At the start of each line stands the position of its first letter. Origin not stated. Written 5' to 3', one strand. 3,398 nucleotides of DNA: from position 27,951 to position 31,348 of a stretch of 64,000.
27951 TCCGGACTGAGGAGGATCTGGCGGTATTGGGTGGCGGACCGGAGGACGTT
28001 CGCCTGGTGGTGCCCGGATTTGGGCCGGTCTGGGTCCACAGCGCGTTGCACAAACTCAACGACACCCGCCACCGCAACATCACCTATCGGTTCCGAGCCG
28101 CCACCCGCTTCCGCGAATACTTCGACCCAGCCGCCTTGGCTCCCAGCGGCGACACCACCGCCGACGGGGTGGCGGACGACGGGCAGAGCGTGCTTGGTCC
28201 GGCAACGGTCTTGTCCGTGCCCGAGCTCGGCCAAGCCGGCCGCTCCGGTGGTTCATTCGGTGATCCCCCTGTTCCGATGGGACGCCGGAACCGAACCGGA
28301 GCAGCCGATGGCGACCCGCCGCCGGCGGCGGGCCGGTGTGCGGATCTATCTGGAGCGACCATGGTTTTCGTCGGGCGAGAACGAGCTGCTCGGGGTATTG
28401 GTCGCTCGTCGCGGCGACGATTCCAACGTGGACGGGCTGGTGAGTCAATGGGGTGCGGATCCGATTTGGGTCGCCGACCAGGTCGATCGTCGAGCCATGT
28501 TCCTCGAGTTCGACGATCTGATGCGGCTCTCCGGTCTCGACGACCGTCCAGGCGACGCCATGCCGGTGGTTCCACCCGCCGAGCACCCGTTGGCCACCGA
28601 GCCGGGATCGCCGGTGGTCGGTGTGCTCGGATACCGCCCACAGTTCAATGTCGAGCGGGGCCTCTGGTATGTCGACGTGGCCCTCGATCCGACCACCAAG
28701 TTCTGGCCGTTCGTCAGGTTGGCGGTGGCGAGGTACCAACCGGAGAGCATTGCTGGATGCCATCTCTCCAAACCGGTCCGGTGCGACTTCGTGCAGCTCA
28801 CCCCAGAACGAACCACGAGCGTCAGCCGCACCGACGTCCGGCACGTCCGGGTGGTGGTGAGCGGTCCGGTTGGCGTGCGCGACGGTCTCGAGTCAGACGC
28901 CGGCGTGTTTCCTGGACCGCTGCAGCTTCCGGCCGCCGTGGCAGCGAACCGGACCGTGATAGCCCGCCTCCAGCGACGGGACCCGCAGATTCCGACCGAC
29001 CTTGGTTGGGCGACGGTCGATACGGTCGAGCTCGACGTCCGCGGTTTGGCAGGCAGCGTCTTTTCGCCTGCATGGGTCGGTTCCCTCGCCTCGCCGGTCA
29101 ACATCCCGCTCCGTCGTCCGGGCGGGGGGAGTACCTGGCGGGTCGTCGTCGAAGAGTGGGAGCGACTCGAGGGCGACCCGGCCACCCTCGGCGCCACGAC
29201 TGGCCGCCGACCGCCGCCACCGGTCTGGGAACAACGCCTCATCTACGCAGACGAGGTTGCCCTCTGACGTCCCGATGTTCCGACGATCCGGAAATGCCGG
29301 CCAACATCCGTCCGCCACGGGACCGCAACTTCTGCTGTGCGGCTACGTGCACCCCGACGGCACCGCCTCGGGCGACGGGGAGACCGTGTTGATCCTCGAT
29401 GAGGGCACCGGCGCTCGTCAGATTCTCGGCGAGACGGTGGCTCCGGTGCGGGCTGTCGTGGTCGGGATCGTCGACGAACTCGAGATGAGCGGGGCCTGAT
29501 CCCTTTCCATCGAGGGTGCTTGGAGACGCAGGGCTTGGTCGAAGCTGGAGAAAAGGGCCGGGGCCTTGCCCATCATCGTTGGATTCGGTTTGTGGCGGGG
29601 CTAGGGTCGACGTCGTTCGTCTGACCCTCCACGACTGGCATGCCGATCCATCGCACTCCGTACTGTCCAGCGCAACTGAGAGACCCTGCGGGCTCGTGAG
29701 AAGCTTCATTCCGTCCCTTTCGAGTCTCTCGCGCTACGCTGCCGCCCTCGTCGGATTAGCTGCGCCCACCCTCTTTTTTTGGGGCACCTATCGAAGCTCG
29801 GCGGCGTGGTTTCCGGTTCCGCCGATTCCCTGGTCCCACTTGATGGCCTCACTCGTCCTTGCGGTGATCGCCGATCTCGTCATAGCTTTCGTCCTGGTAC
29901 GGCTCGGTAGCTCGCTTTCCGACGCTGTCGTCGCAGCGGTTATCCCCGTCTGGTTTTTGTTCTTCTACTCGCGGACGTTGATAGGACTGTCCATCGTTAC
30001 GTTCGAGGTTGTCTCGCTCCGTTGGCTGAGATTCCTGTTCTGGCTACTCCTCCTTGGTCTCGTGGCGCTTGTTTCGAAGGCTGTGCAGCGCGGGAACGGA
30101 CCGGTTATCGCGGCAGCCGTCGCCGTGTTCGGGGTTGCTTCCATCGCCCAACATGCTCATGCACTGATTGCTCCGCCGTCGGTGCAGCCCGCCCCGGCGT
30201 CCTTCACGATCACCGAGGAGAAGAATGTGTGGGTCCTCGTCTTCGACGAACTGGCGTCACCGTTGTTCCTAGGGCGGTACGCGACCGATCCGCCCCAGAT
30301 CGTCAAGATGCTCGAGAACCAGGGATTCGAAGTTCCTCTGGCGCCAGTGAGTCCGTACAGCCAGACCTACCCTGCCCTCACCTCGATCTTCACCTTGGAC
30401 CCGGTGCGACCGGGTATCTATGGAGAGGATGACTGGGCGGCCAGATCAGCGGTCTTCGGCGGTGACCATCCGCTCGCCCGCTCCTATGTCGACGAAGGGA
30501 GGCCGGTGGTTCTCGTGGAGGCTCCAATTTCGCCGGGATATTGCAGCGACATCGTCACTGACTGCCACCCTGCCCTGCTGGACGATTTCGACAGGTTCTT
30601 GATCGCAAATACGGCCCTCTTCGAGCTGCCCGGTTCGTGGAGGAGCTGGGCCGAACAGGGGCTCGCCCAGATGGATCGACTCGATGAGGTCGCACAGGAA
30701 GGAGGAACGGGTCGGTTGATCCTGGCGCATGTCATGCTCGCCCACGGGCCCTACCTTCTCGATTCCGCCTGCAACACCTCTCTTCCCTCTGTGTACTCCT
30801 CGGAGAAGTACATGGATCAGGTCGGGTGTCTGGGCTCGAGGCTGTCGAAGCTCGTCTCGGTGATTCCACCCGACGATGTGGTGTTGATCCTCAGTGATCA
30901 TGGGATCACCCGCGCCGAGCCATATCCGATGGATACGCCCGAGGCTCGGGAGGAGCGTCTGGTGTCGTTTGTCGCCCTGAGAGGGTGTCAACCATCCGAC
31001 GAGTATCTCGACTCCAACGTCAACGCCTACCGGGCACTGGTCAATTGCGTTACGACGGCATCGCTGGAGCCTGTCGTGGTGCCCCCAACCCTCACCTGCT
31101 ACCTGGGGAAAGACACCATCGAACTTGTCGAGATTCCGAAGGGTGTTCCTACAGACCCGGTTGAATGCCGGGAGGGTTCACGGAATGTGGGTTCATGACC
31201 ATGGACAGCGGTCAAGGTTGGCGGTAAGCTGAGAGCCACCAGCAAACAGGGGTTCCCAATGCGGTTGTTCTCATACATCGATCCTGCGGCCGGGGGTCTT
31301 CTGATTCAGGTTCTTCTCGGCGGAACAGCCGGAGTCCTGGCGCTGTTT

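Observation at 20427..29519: The giant-gene pair is bracketed by a direct repeat made of the BMC-P 3' end (intact gene on the left, truncated remnant on the right)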

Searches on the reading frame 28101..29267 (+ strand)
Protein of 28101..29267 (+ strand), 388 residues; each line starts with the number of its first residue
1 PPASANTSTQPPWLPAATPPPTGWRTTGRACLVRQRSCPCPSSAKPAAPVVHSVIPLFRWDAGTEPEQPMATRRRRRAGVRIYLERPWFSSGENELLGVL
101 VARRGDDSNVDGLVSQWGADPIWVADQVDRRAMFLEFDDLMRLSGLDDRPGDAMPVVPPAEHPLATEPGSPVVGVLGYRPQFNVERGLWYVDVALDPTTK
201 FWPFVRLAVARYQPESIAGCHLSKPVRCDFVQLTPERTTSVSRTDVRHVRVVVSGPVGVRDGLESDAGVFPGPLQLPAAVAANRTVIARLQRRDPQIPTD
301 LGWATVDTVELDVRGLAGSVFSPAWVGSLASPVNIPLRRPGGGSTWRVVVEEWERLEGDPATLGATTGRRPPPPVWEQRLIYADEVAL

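Call 11: search_protein_families(library=pfam, proteins=[window:28101-29267:+], max_evalue=0.01)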
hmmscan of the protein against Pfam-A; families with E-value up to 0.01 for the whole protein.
window:28101-29267:+ (388 aa): 0 families

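Call 47: find_homologous_proteins(query=window:28218-29264:+)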
Query window:28218-29264:+ (349 aa): 208 proteins with E <= 0.001 among 8000 candidates; the best 120 are listed.
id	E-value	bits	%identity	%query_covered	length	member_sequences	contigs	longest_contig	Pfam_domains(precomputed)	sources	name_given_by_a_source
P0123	3.4e-148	512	68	99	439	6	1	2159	-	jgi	jgi:hypothetical protein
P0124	7.9e-146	504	67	100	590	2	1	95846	-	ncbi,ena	-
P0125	1.8e-143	496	66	100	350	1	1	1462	-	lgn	-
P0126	7.9e-143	494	67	100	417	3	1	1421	-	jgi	jgi:hypothetical protein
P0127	1.9e-142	493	66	100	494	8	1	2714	-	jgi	jgi:hypothetical protein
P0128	8.9e-142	491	66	100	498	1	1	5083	-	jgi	jgi:hypothetical protein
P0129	1.1e-136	474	66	96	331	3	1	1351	-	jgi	jgi:hypothetical protein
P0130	8.1e-135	468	62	100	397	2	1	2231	-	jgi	jgi:hypothetical protein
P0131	2.5e-124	433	62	97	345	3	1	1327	-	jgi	jgi:hypothetical protein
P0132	8.4e-122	425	58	100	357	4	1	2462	-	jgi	jgi:hypothetical protein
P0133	2.4e-120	420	61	100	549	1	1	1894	-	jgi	jgi:hypothetical protein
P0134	4.7e-120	419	60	100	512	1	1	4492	-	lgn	-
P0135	1.4e-119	418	60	100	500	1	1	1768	-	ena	-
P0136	5.0e-118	413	59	97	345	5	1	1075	-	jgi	jgi:hypothetical protein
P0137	1.0e-117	412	93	57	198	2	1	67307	-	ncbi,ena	-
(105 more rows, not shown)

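Call 48: find_encoding_contigs(protein=P0137, flank=10000, max_places=4)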
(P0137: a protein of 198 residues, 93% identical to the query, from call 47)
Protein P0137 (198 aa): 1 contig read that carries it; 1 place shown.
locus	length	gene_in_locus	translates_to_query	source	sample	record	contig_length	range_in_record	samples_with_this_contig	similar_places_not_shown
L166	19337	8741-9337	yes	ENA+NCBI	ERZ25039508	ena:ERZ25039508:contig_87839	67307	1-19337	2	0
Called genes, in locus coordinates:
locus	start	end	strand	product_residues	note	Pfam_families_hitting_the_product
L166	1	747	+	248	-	?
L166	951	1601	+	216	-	-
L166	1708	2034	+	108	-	-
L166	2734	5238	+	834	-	-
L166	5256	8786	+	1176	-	-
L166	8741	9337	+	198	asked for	-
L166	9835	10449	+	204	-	PF00440:TetR_N, PF17932:TetR_C_24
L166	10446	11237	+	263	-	PF02771:Acyl-CoA_dh_N, PF02770:Acyl-CoA_dh_M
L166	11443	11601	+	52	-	PF00441:Acyl-CoA_dh_1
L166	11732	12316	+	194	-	PF01569:PAP2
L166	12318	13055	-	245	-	-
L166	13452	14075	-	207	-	-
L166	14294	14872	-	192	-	-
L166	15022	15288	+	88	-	PF06071:YchF-GTPase_C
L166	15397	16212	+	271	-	-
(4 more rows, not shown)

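Call 88: predict_structure(alignment_id=A8)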
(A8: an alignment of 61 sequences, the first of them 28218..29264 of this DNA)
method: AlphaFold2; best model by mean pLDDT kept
length: 349 residues; sequences in the alignment: 61
mean_pLDDT: 90.4   pTM: 0.87
mean pLDDT of the five models: 90.4, 89.8, 89.1, 88.4, 87.8
residues with pLDDT >= 90: 250; 70-90: 74; 50-70: 24; < 50: 1
segments of 3 or more residues with pLDDT < 50: none
pLDDT, mean of each block of 10 residues (from residue 1): 86 96 88 93 88 87 91 92 89 76 69 86 96 96 96 94 96 95 96 96 94 96 67 92 96 96 97 95 97 92 86 94 72 86 95
secondary structure, 60 per line:
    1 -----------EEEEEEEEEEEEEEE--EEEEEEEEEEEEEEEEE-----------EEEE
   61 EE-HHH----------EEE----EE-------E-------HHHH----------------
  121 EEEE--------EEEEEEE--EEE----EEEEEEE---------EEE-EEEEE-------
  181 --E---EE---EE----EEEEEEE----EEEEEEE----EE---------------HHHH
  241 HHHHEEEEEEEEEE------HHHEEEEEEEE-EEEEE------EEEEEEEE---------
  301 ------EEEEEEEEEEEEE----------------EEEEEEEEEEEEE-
elements in order: E12-26 E29-45 E57-62 E77-79 H101-104 E121-124 E133-139 E142-144 E149-155 E165-167 E169-173 E198-204 E209-215 H237-244 E245-254 E264-271 E273-277 E284-291 E307-319 E336-348
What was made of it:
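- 24715..29267 (+): Giant gene 2. It is collinear with intact 1509-1524-aa orthologs but needs three frame changes in this assembly, at about 25482-25560, 27554-27572 and 28218-28222. The C-terminal 349 aa model as a confident tandem beta-sandwich, pLDDT 90.4 (call 88).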

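Call 91: fold_search(model_id=the predicted structure, library=pdb)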
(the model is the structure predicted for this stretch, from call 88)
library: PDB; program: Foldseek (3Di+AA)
matches with E <= 10: 1285; with E <= 0.001: 0
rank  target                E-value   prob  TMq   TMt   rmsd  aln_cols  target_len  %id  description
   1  7jtb_A                1.3e-03  0.60  0.17  0.16  22.0       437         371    9  CRYSTAL STRUCTURE OF NATIVE BOVINE ARRESTIN 1 IN COMPLEX WITH INOSITOL HEXAKISPHOSPHATE (released 2021-10-13)
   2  3au0                  1.7e-03  0.38  0.15  0.15  22.5       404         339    7  Structural and biochemical characterization of ClfB:ligand interactions (released 2011-05-04)
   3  7jtb_C                1.9e-03  0.66  0.18  0.18  22.0       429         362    8  CRYSTAL STRUCTURE OF NATIVE BOVINE ARRESTIN 1 IN COMPLEX WITH INOSITOL HEXAKISPHOSPHATE (released 2021-10-13)
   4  7jtb_D                2.4e-03  0.60  0.20  0.19  22.3       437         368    8  CRYSTAL STRUCTURE OF NATIVE BOVINE ARRESTIN 1 IN COMPLEX WITH INOSITOL HEXAKISPHOSPHATE (released 2021-10-13)
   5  3fbq                  2.5e-03  0.60  0.18  0.21  19.4       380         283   10  The crystal structure of the conserved domain protein from Bacillus anthracis (released 2008-12-23)
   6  1cf1_A                2.7e-03  0.66  0.21  0.19  22.6       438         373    9  ARRESTIN FROM BOVINE ROD OUTER SEGMENTS (released 1999-04-16)
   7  7f1w_D                2.7e-03  0.60  0.20  0.20  23.3       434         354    8  X-ray crystal structure of visual arrestin complexed with inositol hexaphosphate (released 2021-10-27)
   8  7mor_D                3.1e-03  0.63  0.21  0.20  21.8       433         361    8  CRYSTAL STRUCTURE OF NATIVE BOVINE ARRESTIN 1 IN COMPLEX WITH 5-METHYLENEBIPHOSPHONATE INOSITOL PENTAKISPHAOPHATE (5-P (released 2021-10-13)
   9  1ayr_A                3.2e-03  0.63  0.21  0.20  21.6       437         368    9  ARRESTIN FROM BOVINE ROD OUTER SEGMENTS (released 1998-11-25)
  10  4f27_A                3.2e-03  0.18  0.13  0.13  19.3       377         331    7  Crystal structures reveal the multi-ligand binding mechanism of the Staphylococcus aureus ClfB (released 2012-08-08)
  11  7f1w_B                3.8e-03  0.57  0.20  0.20  22.6       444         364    9  X-ray crystal structure of visual arrestin complexed with inositol hexaphosphate (released 2021-10-27)
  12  1cf1_D                4.2e-03  0.44  0.17  0.17  22.9       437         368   10  ARRESTIN FROM BOVINE ROD OUTER SEGMENTS (released 1999-04-16)
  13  7f1x_B                4.6e-03  0.66  0.22  0.21  22.2       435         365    9  X-ray crystal structure of visual arrestin complexed with inositol 1,4,5-triphosphate (released 2021-10-27)
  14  1cf1_C                5.4e-03  0.47  0.20  0.18  23.1       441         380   10  ARRESTIN FROM BOVINE ROD OUTER SEGMENTS (released 1999-04-16)
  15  7jxa_B                6.6e-03  0.44  0.20  0.19  23.3       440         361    9  CRYSTAL STRUCTURE OF NATIVE BOVINE ARRESTIN 1 IN COMPLEX WITH INOSITOL 1,4,5-TRIPHOSPHATE (released 2021-10-13)
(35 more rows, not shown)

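Call 92: fold_search(model_id=the predicted structure, library=viral)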
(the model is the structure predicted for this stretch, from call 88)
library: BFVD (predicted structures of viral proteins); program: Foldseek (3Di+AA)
matches with E <= 10: 392; with E <= 0.001: 1
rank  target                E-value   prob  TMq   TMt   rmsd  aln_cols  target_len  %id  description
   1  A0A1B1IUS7            2.6e-04  0.44  0.14  0.07  27.7       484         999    8  (no name in the UniProt tables at hand)
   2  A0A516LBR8            2.8e-03  0.25  0.14  0.07  27.1       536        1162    8  (no name in the UniProt tables at hand)
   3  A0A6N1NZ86            4.9e-03  0.20  0.14  0.10  22.4       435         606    8  Ig family protein [Tupanvirus deep ocean]
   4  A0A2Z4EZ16            7.0e-03  0.77  0.21  0.26  13.4       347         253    6  (no name in the UniProt tables at hand)
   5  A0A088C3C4            8.2e-03  0.47  0.20  0.09  17.7       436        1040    7  (no name in the UniProt tables at hand)
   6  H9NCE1                9.0e-03  0.21  0.17  0.07  28.8       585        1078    9  (no name in the UniProt tables at hand)
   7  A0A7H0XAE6            1.5e-02  0.16  0.15  0.09  19.4       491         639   10  (no name in the UniProt tables at hand)
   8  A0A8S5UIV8            1.8e-02  0.18  0.16  0.12  17.6       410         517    8  Uncharacterized protein [Myoviridae sp. ctu2j3]
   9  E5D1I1                2.1e-02  0.35  0.18  0.17  18.1       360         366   10  Glycoprotein C (Fragment) [Suid herpesvirus 1]
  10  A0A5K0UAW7            2.3e-02  0.08  0.11  0.11  25.8       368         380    8  Ig family protein [Yasminevirus sp. GU-2018]
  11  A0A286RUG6            2.6e-02  0.41  0.18  0.11  14.9       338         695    8  Envelope glycoprotein C [Beluga whale alphaherpesvirus 1]
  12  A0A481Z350            3.0e-02  0.38  0.18  0.12  18.8       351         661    8  Uncharacterized protein [Pithovirus LCPAC102]
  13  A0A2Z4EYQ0            3.0e-02  0.18  0.17  0.09  16.6       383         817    8  (no name in the UniProt tables at hand)
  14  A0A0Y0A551            3.2e-02  0.44  0.20  0.17  14.4       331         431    8  Envelope glycoprotein C [Macropodid alphaherpesvirus 1]
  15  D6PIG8                3.2e-02  0.10  0.14  0.10  29.9       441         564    8  (no name in the UniProt tables at hand)
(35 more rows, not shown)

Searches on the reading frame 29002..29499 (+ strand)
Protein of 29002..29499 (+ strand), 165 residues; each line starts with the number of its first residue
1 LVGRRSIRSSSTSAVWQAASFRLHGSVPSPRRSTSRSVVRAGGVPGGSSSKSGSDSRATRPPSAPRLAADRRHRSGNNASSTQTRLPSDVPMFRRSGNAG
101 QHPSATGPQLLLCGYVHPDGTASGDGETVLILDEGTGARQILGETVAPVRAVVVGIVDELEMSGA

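Call 11: search_protein_families(library=pfam, proteins=[window:29002-29499:+], max_evalue=0.01)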
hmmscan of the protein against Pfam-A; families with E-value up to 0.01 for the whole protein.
window:29002-29499:+ (165 aa): 1 family
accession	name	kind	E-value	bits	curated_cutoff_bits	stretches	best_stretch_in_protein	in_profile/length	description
PF03319.19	EutN_CcmL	-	8.6e-06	26.6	25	1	119-158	45-83/83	Ethanolamine utilisation protein EutN/carboxysome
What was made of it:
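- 29320..29519 (+): Right repeat copy. It is a 5'-truncated P3 fragment with a 36-nt internal gap and mostly non-synonymous changes (R>P, D>G, T>S, T>A), so it is a pseudogene fragment. Pfam EutN matches only profile positions 45-83 (call 11).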

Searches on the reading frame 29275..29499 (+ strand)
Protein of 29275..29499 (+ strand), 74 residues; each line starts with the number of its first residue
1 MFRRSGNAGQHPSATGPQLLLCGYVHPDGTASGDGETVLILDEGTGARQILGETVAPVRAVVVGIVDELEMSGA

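Call 67: find_encoding_contigs(protein=window:29275-29499:+, flank=10000, max_places=6)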
Protein window:29275-29499:+ (74 aa): no gene with exactly this product is on record in the collection.
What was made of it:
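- The junction 29319|29320 has no independent support (call 67 found nothing).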

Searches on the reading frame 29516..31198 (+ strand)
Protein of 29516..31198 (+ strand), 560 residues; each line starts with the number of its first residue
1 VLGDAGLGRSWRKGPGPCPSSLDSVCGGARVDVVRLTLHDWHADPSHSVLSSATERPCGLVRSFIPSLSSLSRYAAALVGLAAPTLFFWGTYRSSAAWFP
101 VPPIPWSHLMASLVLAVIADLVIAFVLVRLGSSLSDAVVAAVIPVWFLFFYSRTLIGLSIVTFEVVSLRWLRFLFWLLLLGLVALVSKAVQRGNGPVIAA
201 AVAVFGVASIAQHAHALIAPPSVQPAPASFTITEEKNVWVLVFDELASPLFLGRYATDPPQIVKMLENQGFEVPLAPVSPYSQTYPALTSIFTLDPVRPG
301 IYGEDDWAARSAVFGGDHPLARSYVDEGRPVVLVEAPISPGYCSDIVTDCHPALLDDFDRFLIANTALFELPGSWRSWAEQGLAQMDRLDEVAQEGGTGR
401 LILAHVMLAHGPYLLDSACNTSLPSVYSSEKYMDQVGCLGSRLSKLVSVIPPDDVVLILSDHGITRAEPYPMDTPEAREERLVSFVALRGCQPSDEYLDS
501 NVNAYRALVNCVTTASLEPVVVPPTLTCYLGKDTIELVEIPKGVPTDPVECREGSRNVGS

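Call 11: search_protein_families(library=pfam, proteins=[window:29516-31198:+], max_evalue=0.01)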
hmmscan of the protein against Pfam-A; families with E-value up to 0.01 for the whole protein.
window:29516-31198:+ (560 aa): 0 families

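Call 31: find_homologous_proteins(query=window:29516-31198:+)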
Query window:29516-31198:+ (560 aa): 2 proteins with E <= 0.001 among 8000 candidates.
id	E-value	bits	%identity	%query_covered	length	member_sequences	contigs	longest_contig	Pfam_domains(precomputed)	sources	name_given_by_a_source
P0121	9.6e-298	1007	100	81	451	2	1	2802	-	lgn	-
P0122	3.4e-190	652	63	84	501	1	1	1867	-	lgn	-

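Call 32: find_encoding_contigs(protein=P0121, flank=10000, max_places=5)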
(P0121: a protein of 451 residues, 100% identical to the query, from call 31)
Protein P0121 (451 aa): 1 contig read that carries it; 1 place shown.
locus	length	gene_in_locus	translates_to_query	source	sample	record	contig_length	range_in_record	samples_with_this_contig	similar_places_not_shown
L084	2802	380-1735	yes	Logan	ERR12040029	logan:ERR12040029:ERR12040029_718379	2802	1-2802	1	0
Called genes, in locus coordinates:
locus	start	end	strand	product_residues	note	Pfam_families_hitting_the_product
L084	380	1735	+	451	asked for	-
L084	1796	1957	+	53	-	-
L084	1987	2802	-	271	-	?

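Call 33: find_encoding_contigs(protein=P0122, flank=10000, max_places=5)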
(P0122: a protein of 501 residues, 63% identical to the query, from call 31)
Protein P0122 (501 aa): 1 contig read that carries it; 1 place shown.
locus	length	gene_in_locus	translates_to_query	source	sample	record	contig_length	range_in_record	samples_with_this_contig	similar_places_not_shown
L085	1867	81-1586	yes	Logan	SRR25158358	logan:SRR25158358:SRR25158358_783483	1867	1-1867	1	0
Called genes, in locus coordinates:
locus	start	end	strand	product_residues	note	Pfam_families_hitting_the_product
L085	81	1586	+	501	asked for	-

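Call 41: search_protein_families(library=padloc, proteins=[window:29516-31198:+], max_evalue=0.1)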
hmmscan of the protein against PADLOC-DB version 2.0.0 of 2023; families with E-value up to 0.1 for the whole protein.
window:29516-31198:+ (560 aa): 0 families

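Call 43: search_protein_families(library=ncbifam, proteins=[window:29516-31198:+], max_evalue=0.1)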
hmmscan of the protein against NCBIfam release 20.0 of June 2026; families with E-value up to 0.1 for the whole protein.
window:29516-31198:+ (560 aa): 0 families
